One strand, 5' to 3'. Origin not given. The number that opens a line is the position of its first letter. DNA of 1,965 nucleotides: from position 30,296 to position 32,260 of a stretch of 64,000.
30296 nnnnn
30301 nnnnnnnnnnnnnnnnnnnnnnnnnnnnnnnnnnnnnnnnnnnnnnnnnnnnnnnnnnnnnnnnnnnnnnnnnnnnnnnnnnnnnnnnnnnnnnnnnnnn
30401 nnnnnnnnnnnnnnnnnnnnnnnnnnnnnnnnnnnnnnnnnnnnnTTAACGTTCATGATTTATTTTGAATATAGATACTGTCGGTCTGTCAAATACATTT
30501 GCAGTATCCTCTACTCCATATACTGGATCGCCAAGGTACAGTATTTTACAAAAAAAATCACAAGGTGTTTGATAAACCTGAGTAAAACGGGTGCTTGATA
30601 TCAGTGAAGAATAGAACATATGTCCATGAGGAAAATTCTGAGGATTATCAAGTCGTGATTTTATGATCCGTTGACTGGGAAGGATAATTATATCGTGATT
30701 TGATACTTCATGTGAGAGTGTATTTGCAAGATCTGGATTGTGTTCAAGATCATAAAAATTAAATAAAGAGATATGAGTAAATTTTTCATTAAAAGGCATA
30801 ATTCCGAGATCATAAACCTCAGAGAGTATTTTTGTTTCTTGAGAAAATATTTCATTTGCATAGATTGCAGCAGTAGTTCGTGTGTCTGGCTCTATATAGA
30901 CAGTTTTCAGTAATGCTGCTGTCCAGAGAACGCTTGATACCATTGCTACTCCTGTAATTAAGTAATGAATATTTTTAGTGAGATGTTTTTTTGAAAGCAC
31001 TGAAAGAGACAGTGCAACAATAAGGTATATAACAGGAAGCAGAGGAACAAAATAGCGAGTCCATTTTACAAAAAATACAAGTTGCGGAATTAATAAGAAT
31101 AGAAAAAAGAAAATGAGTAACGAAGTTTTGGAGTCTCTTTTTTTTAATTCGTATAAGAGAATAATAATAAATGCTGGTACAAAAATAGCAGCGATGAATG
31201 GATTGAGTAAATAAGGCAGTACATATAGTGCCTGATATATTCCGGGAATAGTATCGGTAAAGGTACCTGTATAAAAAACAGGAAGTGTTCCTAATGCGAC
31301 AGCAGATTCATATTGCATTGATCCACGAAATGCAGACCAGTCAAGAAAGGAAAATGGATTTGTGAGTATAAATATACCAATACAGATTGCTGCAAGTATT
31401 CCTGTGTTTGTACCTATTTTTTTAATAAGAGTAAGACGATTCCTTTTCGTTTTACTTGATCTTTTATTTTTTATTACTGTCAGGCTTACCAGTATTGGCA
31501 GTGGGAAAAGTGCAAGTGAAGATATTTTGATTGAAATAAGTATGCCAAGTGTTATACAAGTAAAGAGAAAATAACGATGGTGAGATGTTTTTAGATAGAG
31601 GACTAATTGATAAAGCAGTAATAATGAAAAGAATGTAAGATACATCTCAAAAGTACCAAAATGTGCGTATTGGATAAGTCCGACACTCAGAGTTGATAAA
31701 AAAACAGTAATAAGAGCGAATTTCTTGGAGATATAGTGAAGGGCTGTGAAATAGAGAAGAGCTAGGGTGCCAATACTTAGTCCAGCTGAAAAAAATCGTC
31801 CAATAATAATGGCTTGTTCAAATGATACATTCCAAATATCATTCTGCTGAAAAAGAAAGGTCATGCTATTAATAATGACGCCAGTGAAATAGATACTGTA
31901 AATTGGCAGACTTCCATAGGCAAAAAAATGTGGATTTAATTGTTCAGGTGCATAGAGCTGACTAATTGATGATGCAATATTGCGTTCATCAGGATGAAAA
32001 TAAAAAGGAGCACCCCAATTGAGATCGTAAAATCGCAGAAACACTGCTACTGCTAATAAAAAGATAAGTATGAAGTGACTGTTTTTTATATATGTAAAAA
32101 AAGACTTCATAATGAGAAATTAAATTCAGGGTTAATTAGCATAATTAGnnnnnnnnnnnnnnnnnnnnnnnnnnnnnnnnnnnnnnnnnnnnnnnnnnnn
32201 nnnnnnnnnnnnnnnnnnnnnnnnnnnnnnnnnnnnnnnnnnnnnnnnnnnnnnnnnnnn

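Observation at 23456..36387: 13-kb unidirectional (minus-strand) surface-glycosylation supercluster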

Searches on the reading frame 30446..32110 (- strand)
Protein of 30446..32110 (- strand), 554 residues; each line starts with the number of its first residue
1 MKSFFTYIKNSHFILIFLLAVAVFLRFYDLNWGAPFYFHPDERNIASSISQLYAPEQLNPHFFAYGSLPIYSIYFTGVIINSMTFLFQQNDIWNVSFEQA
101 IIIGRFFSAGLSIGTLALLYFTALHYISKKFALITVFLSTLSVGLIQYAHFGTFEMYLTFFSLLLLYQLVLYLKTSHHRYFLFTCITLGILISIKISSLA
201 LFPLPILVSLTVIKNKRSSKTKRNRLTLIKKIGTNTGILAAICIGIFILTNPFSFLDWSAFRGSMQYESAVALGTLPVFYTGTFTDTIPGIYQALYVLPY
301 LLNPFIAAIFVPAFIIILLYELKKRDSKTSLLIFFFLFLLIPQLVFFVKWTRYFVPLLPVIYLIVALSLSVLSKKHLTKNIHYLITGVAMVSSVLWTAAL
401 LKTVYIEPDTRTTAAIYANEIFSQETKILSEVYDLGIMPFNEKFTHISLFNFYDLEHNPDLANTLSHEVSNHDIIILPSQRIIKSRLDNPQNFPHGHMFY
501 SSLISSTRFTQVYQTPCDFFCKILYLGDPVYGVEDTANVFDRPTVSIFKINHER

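Call 4: search_protein_families(library=pfam, proteins=[window:30446-32110:-], max_evalue=0.01)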
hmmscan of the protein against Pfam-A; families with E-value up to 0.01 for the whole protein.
window:30446-32110:- (554 aa): 1 family
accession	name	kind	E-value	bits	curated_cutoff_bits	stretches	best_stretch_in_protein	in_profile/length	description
PF13231.12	PMT_2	-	2.8e-05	24.8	26.1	1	104-219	24-138/160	Dolichyl-phosphate-mannose-protein mannosyltransferase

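Call 5: search_protein_families(library=ncbifam, proteins=[window:30446-32110:-], max_evalue=0.01)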
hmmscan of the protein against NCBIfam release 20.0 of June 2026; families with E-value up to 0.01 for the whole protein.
window:30446-32110:- (554 aa): 1 family
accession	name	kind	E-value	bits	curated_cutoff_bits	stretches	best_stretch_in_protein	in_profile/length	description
TIGR03663.1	TIGR03663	subfamily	0.002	17.2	126.25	1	15-417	4-385/435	flippase activity-associated protein Agl23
